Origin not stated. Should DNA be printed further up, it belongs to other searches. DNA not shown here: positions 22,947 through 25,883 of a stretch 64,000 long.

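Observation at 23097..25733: Self-sufficient CrtI-family flavoenzyme fused to an FNR-like reductase and a [2Fe-2S] ferredoxin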

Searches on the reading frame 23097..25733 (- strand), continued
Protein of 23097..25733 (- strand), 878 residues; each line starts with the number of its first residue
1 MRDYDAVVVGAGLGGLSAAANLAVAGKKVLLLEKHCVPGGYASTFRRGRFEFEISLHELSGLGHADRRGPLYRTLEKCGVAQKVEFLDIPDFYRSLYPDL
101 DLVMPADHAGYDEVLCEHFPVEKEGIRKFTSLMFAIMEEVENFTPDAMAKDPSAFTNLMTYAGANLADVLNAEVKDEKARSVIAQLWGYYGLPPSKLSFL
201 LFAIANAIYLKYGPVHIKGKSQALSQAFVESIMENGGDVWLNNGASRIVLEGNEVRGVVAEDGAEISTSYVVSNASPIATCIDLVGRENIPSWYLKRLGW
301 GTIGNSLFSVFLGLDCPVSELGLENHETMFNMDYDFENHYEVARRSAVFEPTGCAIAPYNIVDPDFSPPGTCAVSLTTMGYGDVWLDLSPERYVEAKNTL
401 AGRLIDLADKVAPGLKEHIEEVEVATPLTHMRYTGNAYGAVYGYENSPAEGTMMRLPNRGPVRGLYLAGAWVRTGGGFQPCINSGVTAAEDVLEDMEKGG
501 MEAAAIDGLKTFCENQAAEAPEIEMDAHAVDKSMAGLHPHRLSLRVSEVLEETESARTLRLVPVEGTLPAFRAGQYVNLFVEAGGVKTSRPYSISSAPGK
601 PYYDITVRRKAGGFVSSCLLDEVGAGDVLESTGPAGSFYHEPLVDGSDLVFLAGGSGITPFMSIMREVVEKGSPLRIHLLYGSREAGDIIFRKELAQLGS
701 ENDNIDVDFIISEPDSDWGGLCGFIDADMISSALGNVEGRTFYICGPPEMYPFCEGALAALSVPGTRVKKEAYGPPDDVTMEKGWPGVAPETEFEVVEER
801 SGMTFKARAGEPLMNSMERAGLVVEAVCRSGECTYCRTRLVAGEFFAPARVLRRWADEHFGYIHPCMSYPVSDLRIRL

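Call 10: search_solved_structures(query=window:23097-25733:-, max_evalue=0.001)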
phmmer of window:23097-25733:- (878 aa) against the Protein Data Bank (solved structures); distinct sequences matched with E-value up to 0.001: 99 (the best 60 are shown).
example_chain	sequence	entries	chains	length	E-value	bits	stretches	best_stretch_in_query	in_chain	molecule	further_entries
2eix_A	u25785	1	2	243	2.6e-23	85.3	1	571-762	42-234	NADH-cytochrome b5 reductase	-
5ogx_A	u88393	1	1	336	3e-23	85.1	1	535-775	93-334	Cytochrome P450 reductase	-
4dgk_A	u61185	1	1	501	1e-22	83.3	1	7-499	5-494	Phytoene dehydrogenase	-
1krh_A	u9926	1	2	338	6.5e-21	77.4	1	570-751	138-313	Benzoate 1,2-Dioxygenase Reductase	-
1cqx_A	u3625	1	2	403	2.4e-19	72.2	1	552-775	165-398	FLAVOHEMOPROTEIN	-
3ozu_A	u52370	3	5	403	2.4e-19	72.2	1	552-775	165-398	Flavohemoprotein | Flavohemoglobin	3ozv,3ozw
1gvh_A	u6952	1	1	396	1.9e-17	65.9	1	557-775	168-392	FLAVOHEMOPROTEIN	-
5yly_A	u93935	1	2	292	1.5e-16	63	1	612-754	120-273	Nitrate reductase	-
7rom_A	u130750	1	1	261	1.8e-16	62.7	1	571-752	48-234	NADH-cytochrome b5 reductase 1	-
4rep_A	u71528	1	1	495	1.2e-15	60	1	5-490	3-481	Gamma-carotene desaturase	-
1tvc_A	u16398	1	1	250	6.4e-15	57.5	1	571-775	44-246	METHANE MONOOXYGENASE COMPONENT C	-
6laa_A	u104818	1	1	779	1.2e-14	56.7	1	551-854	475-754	Cytochrome P450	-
6mv1_A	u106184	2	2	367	1.7e-14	56.1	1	605-755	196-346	Cytochrome b5 reductase 4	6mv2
4wqm_A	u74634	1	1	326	2.7e-14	55.5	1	539-753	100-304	Toluene-4-monooxygenase electron transfer component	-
4eh1_A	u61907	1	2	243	4.9e-14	54.6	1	553-776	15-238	Flavohemoprotein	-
2pia_A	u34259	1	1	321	1.4e-12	49.9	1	563-868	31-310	PHTHALATE DIOXYGENASE REDUCTASE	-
6kbh_A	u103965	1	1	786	1.6e-08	36.4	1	567-845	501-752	Cytochrome P450 monooxygenase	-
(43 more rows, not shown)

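Call 14: find_encoding_contigs(protein=window:23097-25733:-, flank=3000, max_places=3)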
Protein window:23097-25733:- (878 aa): no gene with exactly this product is on record in the collection.

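Call 15: find_encoding_contigs(protein=P0010, flank=10000, max_places=2)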
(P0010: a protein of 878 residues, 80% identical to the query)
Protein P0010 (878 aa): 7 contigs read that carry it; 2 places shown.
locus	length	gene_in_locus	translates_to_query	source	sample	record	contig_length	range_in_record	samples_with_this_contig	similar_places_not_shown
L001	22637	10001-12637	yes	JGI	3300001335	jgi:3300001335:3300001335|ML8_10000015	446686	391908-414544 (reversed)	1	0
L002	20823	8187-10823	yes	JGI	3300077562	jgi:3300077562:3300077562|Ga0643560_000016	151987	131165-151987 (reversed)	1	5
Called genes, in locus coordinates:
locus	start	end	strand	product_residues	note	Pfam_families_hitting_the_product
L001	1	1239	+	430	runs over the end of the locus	PF02771:Acyl-CoA_dh_N, PF02770:Acyl-CoA_dh_M, PF00441:Acyl-CoA_dh_1, PF08028:Acyl-CoA_dh_2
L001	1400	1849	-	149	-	PF17802:SpaA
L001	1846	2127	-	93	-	PF17802:SpaA (faint)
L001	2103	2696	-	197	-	-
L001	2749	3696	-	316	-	-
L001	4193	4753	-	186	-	-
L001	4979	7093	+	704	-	PF17210:SdrD_B, PF17802:SpaA, PF13715:CarbopepD_reg_2 (faint), PF17802:SpaA, PF13620:CarboxypepD_reg (weak), PF17210:SdrD_B, PF17802:SpaA, PF22904:NOMO1-like_2nd (weak), +1 more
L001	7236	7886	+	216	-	PF00174:Oxidored_molyb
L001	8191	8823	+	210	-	-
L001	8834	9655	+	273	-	PF00378:ECH_1, PF16113:ECH_2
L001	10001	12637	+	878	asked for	PF00890:FAD_binding_2 (weak), PF01266:DAO (weak), PF01593:Amino_oxidase, PF12831:FAD_oxidored (weak), PF13450:NAD_binding_8, PF00970:FAD_binding_6, PF00175:NAD_binding_1, PF00111:Fer2 (weak)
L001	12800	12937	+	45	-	-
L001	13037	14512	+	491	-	PF02771:Acyl-CoA_dh_N, PF02770:Acyl-CoA_dh_M, PF08028:Acyl-CoA_dh_2 (faint), PF00441:Acyl-CoA_dh_1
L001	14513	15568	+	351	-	PF02771:Acyl-CoA_dh_N, PF00441:Acyl-CoA_dh_1, PF08028:Acyl-CoA_dh_2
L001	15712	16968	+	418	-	PF00108:Thiolase_N, PF00109:ketoacyl-synt (weak), PF08545:ACP_syn_III (faint), PF02803:Thiolase_C, PF22691:Thiolase_C_1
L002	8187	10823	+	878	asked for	PF00890:FAD_binding_2 (weak), PF01266:DAO (weak), PF01593:Amino_oxidase, PF12831:FAD_oxidored (weak), PF13450:NAD_binding_8, PF00970:FAD_binding_6, PF00175:NAD_binding_1, PF00111:Fer2 (weak)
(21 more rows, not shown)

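Call 16: find_encoding_contigs(protein=P0088, flank=10000, max_places=2)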
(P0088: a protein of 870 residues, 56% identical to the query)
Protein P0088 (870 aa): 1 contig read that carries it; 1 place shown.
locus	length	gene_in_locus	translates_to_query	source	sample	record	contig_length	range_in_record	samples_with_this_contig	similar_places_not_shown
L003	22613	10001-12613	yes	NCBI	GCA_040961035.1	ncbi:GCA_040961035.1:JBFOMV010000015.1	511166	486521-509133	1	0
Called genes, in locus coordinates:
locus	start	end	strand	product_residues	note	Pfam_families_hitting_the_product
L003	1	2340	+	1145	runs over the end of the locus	PF08448:PAS_4, PF08447:PAS_3, PF00989:PAS, PF08448:PAS_4, PF13426:PAS_9, PF00989:PAS, PF08448:PAS_4, PF13426:PAS_9, +9 more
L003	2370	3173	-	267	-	PF01522:Polysacc_deac_1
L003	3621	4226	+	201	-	-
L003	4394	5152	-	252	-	PF01209:Ubie_methyltran, PF02353:CMAS (weak), PF13489:Methyltransf_23, PF13847:Methyltransf_31, PF08241:Methyltransf_11, PF08242:Methyltransf_12, PF13649:Methyltransf_25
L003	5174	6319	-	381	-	PF02771:Acyl-CoA_dh_N, PF02770:Acyl-CoA_dh_M, PF00441:Acyl-CoA_dh_1, PF08028:Acyl-CoA_dh_2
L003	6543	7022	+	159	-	PF01796:OB_ChsH2_C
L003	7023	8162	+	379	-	PF00108:Thiolase_N (weak), PF22691:Thiolase_C_1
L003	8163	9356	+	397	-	PF00108:Thiolase_N, PF22691:Thiolase_C_1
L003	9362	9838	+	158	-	PF12172:zf-ChsH2, PF01796:OB_ChsH2_C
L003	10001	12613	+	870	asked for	PF01266:DAO (faint), PF01593:Amino_oxidase, PF13450:NAD_binding_8, PF00970:FAD_binding_6, PF00175:NAD_binding_1, PF00111:Fer2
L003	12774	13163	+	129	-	PF00072:Response_reg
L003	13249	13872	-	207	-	-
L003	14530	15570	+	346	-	PF00174:Oxidored_molyb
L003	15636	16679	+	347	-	PF01497:Peripla_BP_2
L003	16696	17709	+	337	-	PF01032:FecCD, PF00950:ABC-3 (weak)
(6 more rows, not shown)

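Call 18: find_encoding_contigs(protein=P0114, flank=10000, max_places=1)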
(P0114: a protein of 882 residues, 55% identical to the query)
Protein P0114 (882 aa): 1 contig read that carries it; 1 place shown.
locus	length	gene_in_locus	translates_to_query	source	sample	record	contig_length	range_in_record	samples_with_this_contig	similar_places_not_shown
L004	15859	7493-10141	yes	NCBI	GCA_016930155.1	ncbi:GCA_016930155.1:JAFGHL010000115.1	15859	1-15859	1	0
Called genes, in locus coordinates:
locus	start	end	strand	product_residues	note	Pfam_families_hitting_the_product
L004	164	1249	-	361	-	PF08450:SGL, PF01731:Arylesterase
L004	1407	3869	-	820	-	PF02687:FtsX, PF12704:MacB_PCD (weak), PF02687:FtsX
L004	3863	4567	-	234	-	PF02463:SMC_N (faint), PF00005:ABC_tran, PF03266:NTPase_1 (faint), PF13304:AAA_21 (faint)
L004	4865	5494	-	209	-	PF00440:TetR_N, PF17932:TetR_C_24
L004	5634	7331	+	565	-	PF00501:AMP-binding, PF13193:AMP-binding_C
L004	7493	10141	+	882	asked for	PF00890:FAD_binding_2, PF01266:DAO (weak), PF01494:FAD_binding_3 (weak), PF01593:Amino_oxidase, PF12831:FAD_oxidored, PF13450:NAD_binding_8, PF00175:NAD_binding_1, PF00111:Fer2, +3 more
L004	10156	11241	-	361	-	PF08450:SGL, PF01731:Arylesterase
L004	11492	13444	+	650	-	PF00664:ABC_membrane, PF00005:ABC_tran, PF00270:DEAD (faint)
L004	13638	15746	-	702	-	-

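Call 19: find_encoding_contigs(protein=P0119, flank=10000, max_places=1)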
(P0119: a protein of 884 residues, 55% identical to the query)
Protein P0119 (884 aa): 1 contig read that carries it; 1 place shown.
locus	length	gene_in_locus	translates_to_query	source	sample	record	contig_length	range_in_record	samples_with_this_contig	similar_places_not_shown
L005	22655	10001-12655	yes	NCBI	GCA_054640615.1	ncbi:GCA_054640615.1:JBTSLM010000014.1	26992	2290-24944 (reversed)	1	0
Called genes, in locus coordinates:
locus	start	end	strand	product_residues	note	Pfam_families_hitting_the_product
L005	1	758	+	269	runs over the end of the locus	PF00037:Fer4 (faint), PF12838:Fer4_7 (weak), PF14697:Fer4_21 (weak)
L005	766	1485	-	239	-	PF04234:CopC, PF13473:Cupredoxin_1 (faint), PF00127:Copper-bind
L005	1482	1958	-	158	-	PF04234:CopC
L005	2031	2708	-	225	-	PF09335:VTT_dom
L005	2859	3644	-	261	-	PF18761:Heliorhodopsin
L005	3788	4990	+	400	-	PF08240:ADH_N, PF16912:Glu_dehyd_C (faint), PF00107:ADH_zinc_N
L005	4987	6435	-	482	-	PF04055:Radical_SAM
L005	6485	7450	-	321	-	PF05853:BKACE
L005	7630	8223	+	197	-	PF00440:TetR_N, PF17932:TetR_C_24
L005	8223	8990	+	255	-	PF00378:ECH_1, PF16113:ECH_2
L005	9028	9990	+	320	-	PF00478:IMPDH, PF03060:NMO, PF01070:FMN_dh (weak)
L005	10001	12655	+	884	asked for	PF00890:FAD_binding_2, PF01266:DAO (weak), PF01593:Amino_oxidase, PF12831:FAD_oxidored, PF13450:NAD_binding_8, PF00970:FAD_binding_6, PF00175:NAD_binding_1, PF00111:Fer2, +1 more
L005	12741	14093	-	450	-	PF00289:Biotin_carb_N, PF08443:RimK, PF02786:CPSase_L_D2, PF07478:Dala_Dala_lig_C (weak), PF02785:Biotin_carb_C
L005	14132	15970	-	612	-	PF00682:HMGL-like, PF02436:PYC_OADA, PF00364:Biotin_lipoyl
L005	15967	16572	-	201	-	PF02632:BioY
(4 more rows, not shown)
